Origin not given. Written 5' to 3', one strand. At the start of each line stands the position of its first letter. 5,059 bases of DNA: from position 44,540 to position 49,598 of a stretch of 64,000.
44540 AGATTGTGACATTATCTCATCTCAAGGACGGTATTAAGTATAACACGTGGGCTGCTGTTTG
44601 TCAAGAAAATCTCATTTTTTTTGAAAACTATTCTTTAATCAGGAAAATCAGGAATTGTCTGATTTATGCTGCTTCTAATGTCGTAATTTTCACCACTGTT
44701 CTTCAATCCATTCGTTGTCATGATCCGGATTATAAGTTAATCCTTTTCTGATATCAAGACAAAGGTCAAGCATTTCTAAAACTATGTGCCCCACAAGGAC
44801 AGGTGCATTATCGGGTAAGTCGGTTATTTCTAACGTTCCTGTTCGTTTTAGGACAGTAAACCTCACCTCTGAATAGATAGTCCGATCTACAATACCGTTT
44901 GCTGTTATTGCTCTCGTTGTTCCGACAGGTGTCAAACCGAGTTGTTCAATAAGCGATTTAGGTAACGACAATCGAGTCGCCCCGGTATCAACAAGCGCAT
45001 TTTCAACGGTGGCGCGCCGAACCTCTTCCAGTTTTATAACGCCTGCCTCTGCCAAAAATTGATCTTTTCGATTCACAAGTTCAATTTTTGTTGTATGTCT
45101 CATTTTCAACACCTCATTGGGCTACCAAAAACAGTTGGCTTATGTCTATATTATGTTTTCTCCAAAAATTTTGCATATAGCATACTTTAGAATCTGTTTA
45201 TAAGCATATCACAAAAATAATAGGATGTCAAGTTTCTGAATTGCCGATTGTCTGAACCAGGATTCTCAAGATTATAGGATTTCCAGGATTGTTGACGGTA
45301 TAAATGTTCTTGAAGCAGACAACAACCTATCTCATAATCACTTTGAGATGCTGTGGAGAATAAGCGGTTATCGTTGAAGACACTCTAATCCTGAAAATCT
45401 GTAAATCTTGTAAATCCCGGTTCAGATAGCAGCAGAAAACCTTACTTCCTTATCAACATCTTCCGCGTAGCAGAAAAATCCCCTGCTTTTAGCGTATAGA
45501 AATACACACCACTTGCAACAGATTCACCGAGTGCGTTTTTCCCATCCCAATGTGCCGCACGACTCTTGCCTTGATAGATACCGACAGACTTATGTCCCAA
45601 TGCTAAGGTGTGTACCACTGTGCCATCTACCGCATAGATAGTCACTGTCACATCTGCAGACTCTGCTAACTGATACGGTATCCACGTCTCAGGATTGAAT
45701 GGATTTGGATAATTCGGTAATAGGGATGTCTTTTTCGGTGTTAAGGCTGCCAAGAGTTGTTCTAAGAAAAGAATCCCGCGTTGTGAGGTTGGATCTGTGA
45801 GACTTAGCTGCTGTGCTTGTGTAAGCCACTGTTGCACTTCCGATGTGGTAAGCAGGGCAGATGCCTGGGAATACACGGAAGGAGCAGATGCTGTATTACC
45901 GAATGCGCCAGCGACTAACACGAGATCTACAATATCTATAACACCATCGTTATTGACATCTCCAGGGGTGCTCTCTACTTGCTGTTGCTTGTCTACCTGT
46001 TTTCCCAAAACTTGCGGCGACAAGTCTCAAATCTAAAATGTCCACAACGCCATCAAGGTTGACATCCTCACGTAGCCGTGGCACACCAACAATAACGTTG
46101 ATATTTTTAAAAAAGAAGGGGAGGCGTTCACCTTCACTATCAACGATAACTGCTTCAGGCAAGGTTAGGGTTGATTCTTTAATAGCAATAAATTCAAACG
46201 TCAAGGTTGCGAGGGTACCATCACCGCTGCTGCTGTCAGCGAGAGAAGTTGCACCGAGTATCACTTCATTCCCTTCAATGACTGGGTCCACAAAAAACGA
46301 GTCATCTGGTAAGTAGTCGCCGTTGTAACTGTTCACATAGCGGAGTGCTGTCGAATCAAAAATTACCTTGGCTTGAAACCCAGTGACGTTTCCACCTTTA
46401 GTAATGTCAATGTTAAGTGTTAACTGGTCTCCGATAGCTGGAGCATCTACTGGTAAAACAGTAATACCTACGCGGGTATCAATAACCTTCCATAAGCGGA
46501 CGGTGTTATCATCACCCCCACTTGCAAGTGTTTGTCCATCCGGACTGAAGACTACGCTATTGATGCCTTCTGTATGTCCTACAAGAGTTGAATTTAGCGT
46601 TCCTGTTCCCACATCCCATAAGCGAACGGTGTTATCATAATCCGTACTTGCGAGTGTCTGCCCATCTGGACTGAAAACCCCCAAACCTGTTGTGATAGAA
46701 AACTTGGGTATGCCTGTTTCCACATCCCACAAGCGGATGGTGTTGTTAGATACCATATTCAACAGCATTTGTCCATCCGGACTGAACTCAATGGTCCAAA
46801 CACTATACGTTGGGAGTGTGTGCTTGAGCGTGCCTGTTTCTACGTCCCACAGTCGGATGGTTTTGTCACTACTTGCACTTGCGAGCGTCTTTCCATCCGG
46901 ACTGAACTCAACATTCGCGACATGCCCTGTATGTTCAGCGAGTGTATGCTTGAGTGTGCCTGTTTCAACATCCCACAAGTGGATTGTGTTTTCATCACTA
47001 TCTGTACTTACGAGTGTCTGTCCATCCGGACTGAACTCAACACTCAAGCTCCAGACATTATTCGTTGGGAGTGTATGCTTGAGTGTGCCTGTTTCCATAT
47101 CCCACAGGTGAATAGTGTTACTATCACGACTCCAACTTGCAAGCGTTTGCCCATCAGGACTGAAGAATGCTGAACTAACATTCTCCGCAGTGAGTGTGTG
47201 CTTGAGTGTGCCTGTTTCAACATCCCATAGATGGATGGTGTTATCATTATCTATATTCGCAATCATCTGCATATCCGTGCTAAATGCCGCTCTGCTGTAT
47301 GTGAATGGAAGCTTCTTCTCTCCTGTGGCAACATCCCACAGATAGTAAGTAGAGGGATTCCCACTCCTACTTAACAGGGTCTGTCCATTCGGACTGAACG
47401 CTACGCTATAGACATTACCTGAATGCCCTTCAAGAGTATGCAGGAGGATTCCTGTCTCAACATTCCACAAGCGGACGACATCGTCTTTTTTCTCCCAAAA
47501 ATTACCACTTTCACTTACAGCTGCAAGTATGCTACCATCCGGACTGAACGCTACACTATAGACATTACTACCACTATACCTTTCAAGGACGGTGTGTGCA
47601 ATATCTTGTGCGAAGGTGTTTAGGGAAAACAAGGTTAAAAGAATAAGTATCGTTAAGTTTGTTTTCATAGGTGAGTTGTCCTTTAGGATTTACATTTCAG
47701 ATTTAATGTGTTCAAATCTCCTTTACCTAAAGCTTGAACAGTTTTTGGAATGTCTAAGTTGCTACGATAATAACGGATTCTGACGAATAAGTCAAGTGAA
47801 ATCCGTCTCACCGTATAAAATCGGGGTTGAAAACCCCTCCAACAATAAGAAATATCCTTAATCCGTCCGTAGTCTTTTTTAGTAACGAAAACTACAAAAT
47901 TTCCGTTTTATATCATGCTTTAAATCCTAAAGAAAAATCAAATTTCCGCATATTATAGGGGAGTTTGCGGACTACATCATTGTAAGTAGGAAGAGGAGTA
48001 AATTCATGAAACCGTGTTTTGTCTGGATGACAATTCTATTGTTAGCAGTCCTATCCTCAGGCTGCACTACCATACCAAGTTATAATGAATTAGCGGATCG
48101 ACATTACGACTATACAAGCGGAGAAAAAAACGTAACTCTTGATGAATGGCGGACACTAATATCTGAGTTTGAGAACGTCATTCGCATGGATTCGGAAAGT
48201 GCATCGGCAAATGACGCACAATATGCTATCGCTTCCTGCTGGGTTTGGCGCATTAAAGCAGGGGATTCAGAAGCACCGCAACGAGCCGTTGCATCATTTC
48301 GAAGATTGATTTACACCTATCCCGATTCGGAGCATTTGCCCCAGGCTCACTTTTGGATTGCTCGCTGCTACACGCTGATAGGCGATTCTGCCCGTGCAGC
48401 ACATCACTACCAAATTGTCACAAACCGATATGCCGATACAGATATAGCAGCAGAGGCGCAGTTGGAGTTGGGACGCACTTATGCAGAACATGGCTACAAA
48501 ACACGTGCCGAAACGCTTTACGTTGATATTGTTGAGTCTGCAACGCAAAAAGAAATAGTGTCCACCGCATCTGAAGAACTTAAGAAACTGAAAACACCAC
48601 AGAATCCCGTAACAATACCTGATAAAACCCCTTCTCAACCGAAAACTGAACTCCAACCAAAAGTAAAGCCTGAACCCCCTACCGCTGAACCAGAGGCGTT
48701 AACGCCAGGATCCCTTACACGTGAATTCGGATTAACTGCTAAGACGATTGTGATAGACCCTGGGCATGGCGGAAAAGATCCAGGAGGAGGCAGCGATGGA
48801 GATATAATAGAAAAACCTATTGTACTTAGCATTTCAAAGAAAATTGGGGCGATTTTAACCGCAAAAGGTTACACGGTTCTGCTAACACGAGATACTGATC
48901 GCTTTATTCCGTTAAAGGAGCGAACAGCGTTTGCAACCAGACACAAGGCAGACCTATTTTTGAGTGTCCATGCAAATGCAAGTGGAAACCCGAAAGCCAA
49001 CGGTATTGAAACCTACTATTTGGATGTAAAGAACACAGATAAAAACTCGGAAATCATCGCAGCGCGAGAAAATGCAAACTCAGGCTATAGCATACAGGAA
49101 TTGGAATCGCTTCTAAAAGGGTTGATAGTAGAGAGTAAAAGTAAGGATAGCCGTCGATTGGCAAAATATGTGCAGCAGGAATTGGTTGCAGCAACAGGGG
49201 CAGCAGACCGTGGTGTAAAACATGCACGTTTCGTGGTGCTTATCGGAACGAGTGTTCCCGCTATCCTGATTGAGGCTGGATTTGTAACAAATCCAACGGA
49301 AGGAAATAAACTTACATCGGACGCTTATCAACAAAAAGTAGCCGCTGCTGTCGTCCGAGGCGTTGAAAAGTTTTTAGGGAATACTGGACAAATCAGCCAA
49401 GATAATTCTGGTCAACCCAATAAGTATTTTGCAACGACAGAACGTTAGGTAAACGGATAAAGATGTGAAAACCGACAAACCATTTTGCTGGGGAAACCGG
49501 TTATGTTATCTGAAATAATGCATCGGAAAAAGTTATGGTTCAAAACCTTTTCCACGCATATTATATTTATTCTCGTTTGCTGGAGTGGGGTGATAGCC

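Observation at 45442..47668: WD40-cohesin-dockerin protein with T9SS C-terminal domain, split by a 1-nt indel in an A4/T4 run; near-identical internal WD repeats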

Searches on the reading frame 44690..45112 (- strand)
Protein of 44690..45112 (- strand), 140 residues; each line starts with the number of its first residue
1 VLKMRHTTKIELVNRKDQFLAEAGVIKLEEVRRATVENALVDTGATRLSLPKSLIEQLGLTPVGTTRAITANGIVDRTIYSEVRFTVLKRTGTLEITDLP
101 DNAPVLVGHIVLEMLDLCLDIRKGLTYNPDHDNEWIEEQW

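Call 47: search_protein_families(library=pfam, proteins=[window:44690-45112:-], max_evalue=0.001)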
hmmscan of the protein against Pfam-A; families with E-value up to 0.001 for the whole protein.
window:44690-45112:- (140 aa): 2 families
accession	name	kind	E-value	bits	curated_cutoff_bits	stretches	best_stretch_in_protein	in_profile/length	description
PF13650.11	Asp_protease_2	-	2.8e-07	31.6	24.3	1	38-87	11-63/90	Aspartyl protease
PF13975.11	gag-asp_proteas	-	7.7e-07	30.1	28.2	1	38-78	11-54/92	gag-polyprotein putative aspartyl protease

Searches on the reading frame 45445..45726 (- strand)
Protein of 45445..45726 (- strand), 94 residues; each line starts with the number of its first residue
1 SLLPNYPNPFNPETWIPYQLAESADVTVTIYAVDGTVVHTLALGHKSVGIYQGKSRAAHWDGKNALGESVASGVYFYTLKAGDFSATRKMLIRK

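Call 63: search_solved_structures(query=A3, max_evalue=1, show_alignments=2)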
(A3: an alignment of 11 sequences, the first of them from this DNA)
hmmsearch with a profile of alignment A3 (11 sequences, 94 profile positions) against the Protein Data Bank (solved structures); distinct sequences matched with E-value up to 1: 13.
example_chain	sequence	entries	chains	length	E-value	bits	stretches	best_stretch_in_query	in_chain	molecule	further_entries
3osv_A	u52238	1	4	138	7.9e-05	26.4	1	22-80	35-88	Flagellar basal-body rod modification protein FlgD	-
7eh9_A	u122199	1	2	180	0.00011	26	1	20-83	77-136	Basal-body rod modification protein FlgD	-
7bhq_A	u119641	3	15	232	0.00016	25.4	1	21-83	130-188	Basal-body rod modification protein FlgD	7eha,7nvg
1xf1_A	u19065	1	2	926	0.0057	20.5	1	26-82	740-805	C5a peptidase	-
8bty_A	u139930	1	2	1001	0.0068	20.2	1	26-82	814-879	C5a peptidase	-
3eif_A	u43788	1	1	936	0.029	18.2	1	26-82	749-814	C5a peptidase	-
7yzx_A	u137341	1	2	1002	0.036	17.9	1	26-82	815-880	C5a peptidase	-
7bj3_A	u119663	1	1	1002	0.036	17.9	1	26-82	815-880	C5a peptidase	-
3c12_A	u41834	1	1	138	0.21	15.5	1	23-85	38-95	Flagellar protein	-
2kl2_A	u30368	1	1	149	0.39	14.6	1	15-77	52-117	AIG2-like domain-containing protein 1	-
6za2_A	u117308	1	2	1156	0.4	14.5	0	21-80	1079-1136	Por secretion system protein porU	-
1vkb_A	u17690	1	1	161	0.45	14.4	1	15-77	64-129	hypothetical protein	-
8glj_D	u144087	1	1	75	0.49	14.3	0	68-90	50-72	Por secretion system C-terminal sorting domain-containing protein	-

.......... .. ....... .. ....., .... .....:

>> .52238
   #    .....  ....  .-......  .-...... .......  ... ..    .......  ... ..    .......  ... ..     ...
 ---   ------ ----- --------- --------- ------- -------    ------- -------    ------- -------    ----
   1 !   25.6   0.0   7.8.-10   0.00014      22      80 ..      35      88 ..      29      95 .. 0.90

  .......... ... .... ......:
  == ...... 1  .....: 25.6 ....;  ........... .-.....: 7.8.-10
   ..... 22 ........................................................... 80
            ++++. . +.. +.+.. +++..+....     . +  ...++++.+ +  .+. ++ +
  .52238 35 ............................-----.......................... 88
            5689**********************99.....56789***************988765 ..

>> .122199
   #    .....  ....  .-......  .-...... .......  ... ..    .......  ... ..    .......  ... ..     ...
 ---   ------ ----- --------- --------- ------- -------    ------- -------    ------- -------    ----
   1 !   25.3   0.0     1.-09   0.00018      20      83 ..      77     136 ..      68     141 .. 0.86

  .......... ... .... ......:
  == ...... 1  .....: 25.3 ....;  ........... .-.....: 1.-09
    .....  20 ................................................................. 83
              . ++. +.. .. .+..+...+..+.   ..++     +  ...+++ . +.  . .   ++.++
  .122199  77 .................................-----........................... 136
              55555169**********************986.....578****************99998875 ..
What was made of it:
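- On T9SS type A C-terminal sorting domain (TIGR04183 / PF18962): Solved Por CTDs match only at E 0.4-0.5 (call 63).
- By sequence the tail is nearer to FlgD Ig-like domains than to solved Bacteroidota CTDs (call 63).
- Tried and rejected: I used a sequence-profile search of the PDB instead (call 63).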

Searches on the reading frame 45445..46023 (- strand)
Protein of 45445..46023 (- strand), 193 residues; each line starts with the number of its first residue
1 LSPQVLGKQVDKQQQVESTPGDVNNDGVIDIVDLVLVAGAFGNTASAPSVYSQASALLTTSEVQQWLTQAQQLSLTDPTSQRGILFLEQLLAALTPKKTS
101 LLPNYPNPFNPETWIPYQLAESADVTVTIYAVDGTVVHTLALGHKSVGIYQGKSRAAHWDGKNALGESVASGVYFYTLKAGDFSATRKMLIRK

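Call 8: search_protein_families(library=pfam, proteins=[window:45445-46023:-], max_evalue=1)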
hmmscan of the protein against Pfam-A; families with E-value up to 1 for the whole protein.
seq(193 aa): 5 families
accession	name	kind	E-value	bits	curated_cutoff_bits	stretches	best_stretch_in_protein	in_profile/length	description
PF13860.13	FlgD_ig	-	8.7e-09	35.7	27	1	117-180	16-75/79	FlgD Ig-like domain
PF18962.6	Por_Secre_tail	-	9.4e-06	26.3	27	1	105-191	2-75/75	Secretion system C-terminal sorting domain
PF13585.12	CHU_C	-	0.00019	22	27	1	149-181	41-74/86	CHU_C Type IX secretion signal domain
PF00404.24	Dockerin_1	-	0.0014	19.2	22.9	1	20-39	1-20/57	Dockerin type I domain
PF21907.4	SAM_CEP-1_C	-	0.29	11.9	26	1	51-93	28-70/103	CEP-1 C-terminal SAM domain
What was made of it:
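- Closest known: Type A T9SS cargo proteins of Bacteroidota. Different: Pfam Por_Secre_tail is just below threshold, and solved Por CTDs match only at E about 0.4-0.5, whereas FlgD Ig-like domains match at E 8e-5 (calls 8, 63).
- It starts in the middle of a dockerin, and half a dockerin scores below threshold (call 8).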

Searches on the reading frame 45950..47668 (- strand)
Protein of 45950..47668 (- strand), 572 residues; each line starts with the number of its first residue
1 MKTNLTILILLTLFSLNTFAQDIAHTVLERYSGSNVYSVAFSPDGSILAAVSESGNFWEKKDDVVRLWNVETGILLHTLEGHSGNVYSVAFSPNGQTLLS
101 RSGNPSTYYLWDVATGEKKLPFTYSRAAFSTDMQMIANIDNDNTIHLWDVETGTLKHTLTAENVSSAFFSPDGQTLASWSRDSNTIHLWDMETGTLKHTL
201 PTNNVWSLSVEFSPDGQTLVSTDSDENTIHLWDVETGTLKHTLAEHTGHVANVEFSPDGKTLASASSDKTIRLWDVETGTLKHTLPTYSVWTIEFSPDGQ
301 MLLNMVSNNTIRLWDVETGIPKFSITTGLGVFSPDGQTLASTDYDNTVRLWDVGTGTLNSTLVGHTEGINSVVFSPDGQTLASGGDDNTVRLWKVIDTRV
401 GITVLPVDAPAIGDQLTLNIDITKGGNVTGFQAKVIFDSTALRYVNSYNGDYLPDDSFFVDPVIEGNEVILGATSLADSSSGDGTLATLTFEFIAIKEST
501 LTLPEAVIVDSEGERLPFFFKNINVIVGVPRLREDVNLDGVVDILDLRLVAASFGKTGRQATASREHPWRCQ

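Call 10: find_encoding_contigs(protein=window:45950-47668:-, flank=10000, max_places=6)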
Protein window:45950-47668:- (572 aa): no gene with exactly this product is on record in the collection.

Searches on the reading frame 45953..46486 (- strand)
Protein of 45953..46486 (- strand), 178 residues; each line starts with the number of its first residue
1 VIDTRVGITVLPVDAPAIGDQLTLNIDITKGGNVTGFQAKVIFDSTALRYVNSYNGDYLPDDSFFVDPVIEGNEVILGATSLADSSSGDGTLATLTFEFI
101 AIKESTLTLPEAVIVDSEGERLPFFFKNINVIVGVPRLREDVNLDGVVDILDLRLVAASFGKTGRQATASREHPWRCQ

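Call 8: search_protein_families(library=pfam, proteins=[window:45953-46486:-], max_evalue=1)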
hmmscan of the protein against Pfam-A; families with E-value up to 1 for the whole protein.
seq(178 aa): 3 families
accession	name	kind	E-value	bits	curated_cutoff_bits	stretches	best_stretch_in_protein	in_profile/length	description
PF00963.24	Cohesin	-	7.8e-07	29.8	24.1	1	10-116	5-120/139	Cohesin domain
PF00404.24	Dockerin_1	-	0.0025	18.4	22.9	1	140-161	2-23/57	Dockerin type I domain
PF03442.20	CBM_X2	-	0.096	13.2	28.9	1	69-108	46-82/83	Carbohydrate binding domain X2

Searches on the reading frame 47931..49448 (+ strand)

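Call 47: search_protein_families(library=pfam, proteins=[window:47931-49448:+], max_evalue=0.001)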
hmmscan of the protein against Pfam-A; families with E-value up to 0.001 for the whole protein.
window:47931-49448:+ (505 aa): 2 families
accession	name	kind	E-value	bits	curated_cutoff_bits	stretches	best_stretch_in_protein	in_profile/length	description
PF01520.23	Amidase_3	-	1.7e-56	191.4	27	1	273-479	1-173/174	N-acetylmuramoyl-L-alanine amidase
PF13174.12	TPR_6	-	6.8e-08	33.1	26.3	0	138-169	1-32/33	Tetratricopeptide repeat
